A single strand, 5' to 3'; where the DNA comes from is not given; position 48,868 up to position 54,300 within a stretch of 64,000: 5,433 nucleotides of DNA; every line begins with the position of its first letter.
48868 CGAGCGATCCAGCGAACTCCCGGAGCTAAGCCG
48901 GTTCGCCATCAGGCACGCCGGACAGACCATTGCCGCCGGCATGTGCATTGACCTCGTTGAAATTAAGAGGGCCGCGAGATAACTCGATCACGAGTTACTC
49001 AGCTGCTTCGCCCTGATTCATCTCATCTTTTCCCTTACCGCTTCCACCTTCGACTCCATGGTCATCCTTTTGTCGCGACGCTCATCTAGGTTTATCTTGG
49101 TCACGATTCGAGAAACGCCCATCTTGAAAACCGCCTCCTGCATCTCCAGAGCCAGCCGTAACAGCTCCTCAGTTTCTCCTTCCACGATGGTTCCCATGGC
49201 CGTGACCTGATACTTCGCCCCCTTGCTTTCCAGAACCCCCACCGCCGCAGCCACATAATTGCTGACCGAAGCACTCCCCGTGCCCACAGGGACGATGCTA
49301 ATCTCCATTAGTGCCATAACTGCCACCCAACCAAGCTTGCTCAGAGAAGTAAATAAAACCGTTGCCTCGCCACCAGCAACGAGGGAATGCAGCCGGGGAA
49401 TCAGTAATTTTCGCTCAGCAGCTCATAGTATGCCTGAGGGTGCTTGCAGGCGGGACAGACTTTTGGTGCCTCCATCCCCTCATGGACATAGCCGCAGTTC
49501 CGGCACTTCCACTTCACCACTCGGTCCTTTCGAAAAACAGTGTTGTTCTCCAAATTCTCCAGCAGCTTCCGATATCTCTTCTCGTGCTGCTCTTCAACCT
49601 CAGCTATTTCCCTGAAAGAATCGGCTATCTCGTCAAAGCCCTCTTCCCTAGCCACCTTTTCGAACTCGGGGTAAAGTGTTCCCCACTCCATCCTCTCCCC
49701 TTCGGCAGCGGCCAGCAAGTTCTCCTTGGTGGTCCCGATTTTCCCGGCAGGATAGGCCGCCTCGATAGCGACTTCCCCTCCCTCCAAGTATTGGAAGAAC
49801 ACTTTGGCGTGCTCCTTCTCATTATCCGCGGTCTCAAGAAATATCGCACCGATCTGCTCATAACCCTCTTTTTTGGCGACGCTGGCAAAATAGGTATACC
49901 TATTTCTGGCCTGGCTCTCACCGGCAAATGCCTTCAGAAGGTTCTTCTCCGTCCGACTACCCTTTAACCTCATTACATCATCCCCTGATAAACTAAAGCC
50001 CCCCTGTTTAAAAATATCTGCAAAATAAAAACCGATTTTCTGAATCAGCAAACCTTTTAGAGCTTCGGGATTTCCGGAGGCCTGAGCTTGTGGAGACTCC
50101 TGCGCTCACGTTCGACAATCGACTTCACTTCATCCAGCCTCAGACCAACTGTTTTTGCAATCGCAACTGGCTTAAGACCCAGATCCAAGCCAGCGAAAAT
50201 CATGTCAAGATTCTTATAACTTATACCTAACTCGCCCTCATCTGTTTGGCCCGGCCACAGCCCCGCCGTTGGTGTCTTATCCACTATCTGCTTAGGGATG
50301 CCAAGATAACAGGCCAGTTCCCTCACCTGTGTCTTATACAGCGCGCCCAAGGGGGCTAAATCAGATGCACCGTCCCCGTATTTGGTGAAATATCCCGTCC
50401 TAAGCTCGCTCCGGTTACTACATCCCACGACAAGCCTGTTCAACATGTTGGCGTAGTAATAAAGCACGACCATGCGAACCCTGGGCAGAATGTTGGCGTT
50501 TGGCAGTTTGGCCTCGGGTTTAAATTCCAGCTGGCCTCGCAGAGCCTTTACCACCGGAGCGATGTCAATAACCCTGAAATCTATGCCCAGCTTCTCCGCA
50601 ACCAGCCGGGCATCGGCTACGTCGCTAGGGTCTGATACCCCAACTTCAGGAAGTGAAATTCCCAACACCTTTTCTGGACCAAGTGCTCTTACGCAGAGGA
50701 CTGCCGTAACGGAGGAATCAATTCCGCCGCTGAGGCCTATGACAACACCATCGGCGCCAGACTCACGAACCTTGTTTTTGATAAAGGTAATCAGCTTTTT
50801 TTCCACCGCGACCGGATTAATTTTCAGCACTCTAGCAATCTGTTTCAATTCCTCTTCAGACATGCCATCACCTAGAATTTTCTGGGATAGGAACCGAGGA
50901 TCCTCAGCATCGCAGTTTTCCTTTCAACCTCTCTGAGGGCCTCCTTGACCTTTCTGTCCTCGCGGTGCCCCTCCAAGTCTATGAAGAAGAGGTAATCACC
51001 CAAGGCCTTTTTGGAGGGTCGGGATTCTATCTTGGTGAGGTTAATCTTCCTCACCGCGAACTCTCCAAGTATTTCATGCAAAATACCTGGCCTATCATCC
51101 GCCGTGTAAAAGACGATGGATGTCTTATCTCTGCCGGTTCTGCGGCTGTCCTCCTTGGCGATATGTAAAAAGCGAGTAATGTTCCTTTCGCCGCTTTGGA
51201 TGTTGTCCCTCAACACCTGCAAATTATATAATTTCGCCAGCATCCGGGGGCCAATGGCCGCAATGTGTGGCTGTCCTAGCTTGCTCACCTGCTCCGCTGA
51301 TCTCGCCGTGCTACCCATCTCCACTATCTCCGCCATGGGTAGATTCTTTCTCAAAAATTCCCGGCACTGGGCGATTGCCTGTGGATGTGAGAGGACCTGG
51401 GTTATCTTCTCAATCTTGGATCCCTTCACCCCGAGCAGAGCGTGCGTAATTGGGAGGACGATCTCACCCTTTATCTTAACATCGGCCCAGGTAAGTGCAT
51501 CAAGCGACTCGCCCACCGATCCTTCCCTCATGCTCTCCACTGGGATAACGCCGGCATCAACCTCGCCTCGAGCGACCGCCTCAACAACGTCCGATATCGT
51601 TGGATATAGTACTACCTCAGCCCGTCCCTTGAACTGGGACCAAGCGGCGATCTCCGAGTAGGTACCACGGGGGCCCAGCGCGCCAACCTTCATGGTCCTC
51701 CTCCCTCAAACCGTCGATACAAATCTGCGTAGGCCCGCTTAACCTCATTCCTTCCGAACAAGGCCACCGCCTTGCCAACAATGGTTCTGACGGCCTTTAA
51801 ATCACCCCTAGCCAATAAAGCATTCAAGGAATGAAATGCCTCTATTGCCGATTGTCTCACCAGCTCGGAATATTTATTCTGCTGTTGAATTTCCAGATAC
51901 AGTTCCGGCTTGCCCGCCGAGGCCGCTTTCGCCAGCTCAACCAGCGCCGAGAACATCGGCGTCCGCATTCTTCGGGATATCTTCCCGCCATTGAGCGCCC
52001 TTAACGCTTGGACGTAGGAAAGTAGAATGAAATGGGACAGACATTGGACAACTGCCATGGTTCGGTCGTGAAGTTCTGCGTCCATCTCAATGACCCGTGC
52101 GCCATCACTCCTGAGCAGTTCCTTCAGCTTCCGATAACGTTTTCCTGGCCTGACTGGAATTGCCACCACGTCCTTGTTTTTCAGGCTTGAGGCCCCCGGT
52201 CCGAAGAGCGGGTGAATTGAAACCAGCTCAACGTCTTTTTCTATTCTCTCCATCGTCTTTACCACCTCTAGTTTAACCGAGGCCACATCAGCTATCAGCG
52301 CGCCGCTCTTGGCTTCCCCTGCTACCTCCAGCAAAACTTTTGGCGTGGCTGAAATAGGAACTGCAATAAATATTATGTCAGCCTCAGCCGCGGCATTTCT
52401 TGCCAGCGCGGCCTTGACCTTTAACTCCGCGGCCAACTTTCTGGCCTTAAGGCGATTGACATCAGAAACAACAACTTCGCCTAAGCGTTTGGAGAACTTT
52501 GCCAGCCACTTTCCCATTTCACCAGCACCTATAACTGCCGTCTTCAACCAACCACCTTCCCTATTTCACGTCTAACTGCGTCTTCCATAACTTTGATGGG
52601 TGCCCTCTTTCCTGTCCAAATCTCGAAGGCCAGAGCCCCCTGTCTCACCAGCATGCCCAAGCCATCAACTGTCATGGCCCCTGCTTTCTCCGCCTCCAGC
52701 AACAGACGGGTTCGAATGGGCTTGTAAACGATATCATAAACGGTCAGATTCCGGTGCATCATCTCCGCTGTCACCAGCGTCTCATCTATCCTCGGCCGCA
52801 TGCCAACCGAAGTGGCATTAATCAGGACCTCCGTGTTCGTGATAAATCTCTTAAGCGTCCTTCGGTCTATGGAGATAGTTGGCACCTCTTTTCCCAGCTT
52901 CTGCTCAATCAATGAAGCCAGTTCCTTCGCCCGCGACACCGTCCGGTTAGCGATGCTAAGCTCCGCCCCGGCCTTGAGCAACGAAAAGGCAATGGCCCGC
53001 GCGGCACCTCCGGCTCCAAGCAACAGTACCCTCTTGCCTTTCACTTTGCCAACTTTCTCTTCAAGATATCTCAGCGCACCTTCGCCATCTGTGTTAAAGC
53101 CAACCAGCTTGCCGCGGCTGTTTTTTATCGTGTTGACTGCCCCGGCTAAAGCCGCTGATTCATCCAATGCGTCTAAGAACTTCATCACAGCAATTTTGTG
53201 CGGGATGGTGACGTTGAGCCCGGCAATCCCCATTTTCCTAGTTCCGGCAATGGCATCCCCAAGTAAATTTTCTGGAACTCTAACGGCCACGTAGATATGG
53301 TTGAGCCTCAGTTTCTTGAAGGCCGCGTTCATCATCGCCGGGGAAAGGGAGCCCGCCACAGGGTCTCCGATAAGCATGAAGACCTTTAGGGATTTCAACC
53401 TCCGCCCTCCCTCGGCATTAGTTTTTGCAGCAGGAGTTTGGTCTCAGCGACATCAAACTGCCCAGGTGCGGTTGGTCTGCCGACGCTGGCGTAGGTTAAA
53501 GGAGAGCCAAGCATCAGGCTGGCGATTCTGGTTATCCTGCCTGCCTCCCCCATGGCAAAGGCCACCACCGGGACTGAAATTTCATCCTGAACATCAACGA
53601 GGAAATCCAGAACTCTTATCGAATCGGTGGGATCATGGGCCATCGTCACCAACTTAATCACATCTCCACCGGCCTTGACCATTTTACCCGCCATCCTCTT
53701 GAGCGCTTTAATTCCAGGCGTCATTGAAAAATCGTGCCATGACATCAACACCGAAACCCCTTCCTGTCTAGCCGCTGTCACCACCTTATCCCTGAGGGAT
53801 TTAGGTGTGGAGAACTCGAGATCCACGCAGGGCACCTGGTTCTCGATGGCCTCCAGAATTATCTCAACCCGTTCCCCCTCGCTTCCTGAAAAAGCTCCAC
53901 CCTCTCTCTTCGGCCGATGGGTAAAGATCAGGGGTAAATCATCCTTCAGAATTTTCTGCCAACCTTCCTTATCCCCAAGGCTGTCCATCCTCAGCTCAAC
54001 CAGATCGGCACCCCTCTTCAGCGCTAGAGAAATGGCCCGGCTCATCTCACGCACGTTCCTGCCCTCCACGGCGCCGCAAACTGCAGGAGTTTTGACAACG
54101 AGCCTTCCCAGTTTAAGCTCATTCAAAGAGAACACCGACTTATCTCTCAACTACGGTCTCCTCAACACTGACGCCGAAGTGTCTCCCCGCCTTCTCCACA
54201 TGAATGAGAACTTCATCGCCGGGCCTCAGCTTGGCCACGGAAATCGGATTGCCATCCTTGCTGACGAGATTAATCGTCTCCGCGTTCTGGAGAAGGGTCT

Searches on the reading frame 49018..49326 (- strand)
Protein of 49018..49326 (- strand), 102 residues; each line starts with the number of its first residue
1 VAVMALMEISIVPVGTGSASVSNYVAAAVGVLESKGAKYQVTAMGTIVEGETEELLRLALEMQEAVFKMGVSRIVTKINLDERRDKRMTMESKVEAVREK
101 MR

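Call 3: search_protein_families(library=pfam, proteins=[window:49018-49326:-])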
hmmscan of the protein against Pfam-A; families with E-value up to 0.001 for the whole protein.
window:49018-49326:- (102 aa): 1 family
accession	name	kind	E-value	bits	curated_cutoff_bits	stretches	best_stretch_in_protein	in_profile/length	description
PF01910.22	Thiamine_BP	-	1.3e-31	108.8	24.9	1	7-98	1-92/92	Thiamine-binding protein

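Call 4: search_protein_families(library=ncbifam, proteins=[window:49018-49326:-])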
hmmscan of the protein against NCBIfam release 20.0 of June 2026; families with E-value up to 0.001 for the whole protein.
window:49018-49326:- (102 aa): 1 family
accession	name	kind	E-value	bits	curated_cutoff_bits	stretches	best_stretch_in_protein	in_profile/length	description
TIGR00106.1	TIGR00106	hypoth_equivalog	2.1e-28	98.8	54.7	1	6-101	2-97/97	MTH1187 family thiamine-binding protein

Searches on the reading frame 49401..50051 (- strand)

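Call 3: search_protein_families(library=pfam, proteins=[window:49401-50051:-])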
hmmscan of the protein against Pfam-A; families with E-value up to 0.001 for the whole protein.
window:49401-50051:- (216 aa): 4 families
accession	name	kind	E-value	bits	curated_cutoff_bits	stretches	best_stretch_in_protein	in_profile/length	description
PF02915.23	Rubrerythrin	-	9.2e-32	110.7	22.8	1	36-164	1-137/137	Rubrerythrin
PF21349.2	RUBY_RBDX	-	1.4e-14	53.6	26.5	1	181-210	1-30/30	Rubrerythrin, rubredoxin-like domain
PF00210.30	Ferritin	-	4.1e-10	40.2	24.5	1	36-168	2-140/142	Ferritin-like domain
PF23458.2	DUF7130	-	0.00015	22.1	35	1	152-207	27-81/89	Domain of unknown function (DUF7130)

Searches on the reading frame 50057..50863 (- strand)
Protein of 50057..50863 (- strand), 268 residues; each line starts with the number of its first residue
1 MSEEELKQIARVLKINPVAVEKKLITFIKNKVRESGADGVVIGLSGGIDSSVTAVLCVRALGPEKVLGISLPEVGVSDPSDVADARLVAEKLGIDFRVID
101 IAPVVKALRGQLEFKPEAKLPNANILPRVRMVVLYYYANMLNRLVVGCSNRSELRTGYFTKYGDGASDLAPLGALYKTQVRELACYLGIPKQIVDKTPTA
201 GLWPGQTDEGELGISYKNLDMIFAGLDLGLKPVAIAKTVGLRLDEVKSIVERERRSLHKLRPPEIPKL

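Call 77: search_protein_families(library=pfam, proteins=[window:50057-50863:-], max_evalue=0.00001)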
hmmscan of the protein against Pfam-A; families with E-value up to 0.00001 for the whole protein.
window:50057-50863:- (268 aa): 2 families
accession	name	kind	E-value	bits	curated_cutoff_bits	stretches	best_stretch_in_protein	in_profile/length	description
PF02540.23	NAD_synthase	-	6.9e-83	277.9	21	1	22-263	3-242/242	NAD synthase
PF03054.22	tRNA_Me_trans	-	2.1e-07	31.3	20.6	0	40-102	3-73/202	tRNA methyl transferase HUP domain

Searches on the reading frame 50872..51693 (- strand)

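Call 77: search_protein_families(library=pfam, proteins=[window:50872-51693:-], max_evalue=0.00001)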
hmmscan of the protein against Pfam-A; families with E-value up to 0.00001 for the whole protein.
window:50872-51693:- (273 aa): 2 families
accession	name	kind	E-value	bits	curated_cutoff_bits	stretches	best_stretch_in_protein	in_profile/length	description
PF00800.23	PDT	-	1.8e-61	207.6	25.2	1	3-182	1-180/181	Prephenate dehydratase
PF01842.31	ACT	-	1.1e-13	51.1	27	1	193-257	2-65/66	ACT domain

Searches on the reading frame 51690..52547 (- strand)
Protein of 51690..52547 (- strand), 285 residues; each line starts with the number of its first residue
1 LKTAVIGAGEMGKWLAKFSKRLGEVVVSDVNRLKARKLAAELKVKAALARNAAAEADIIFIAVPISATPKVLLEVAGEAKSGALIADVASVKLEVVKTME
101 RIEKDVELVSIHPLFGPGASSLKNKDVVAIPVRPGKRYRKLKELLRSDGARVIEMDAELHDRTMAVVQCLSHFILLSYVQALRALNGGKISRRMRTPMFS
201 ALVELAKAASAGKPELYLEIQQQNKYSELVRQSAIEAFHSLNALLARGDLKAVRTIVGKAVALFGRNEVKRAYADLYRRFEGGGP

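Call 77: search_protein_families(library=pfam, proteins=[window:51690-52547:-], max_evalue=0.00001)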
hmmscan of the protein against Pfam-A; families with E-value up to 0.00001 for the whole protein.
window:51690-52547:- (285 aa): 4 families
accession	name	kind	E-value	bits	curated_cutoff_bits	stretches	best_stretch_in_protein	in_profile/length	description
PF02153.23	PDH_N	-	3.1e-19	69.4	26.5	1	16-153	2-153/154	Prephenate dehydrogenase, nucleotide-binding domain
PF03807.23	F420_oxidored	-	3e-12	47.4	21.6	1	3-89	2-92/94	NADP oxidoreductase coenzyme F420-dependent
PF03446.21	NAD_binding_2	-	1.1e-09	38.9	21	1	3-111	2-115/161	NAD binding domain of 6-phosphogluconate dehydrogenase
PF20463.3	PDH_C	-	5.3e-08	33.6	22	1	156-251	1-94/102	Prephenate dehydrogenase, dimerization domain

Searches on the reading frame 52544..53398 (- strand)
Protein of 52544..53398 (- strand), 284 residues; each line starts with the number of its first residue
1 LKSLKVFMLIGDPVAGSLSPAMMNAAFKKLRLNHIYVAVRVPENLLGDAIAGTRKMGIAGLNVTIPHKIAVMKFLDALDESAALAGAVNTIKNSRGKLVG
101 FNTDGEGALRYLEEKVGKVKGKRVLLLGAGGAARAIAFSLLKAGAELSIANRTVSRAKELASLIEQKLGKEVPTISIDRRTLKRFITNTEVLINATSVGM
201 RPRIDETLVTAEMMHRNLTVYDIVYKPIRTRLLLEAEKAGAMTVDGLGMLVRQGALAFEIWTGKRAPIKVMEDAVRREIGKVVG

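Call 77: search_protein_families(library=pfam, proteins=[window:52544-53398:-], max_evalue=0.00001)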
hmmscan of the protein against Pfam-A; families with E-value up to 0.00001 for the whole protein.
window:52544-53398:- (284 aa): 3 families
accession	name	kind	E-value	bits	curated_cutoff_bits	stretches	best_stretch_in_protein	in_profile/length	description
PF08501.16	Shikimate_dh_N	-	2.2e-27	95.5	27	1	9-91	1-83/83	Shikimate dehydrogenase substrate binding domain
PF18317.6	SDH_C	-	2.2e-16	59.7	25.8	1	246-276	1-31/31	Shikimate 5'-dehydrogenase C-terminal domain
PF01488.26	Shikimate_DH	-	6.7e-12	46.1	24.3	1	113-223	4-111/138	Shikimate / quinate 5-dehydrogenase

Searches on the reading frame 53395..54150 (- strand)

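Call 77: search_protein_families(library=pfam, proteins=[window:53395-54150:-], max_evalue=0.00001)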
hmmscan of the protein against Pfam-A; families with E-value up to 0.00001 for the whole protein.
window:53395-54150:- (251 aa): 1 family
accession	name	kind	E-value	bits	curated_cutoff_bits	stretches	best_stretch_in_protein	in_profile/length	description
PF01487.21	DHquinase_I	-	5.5e-54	184.1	22.2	1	25-238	1-227/230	Type I 3-dehydroquinase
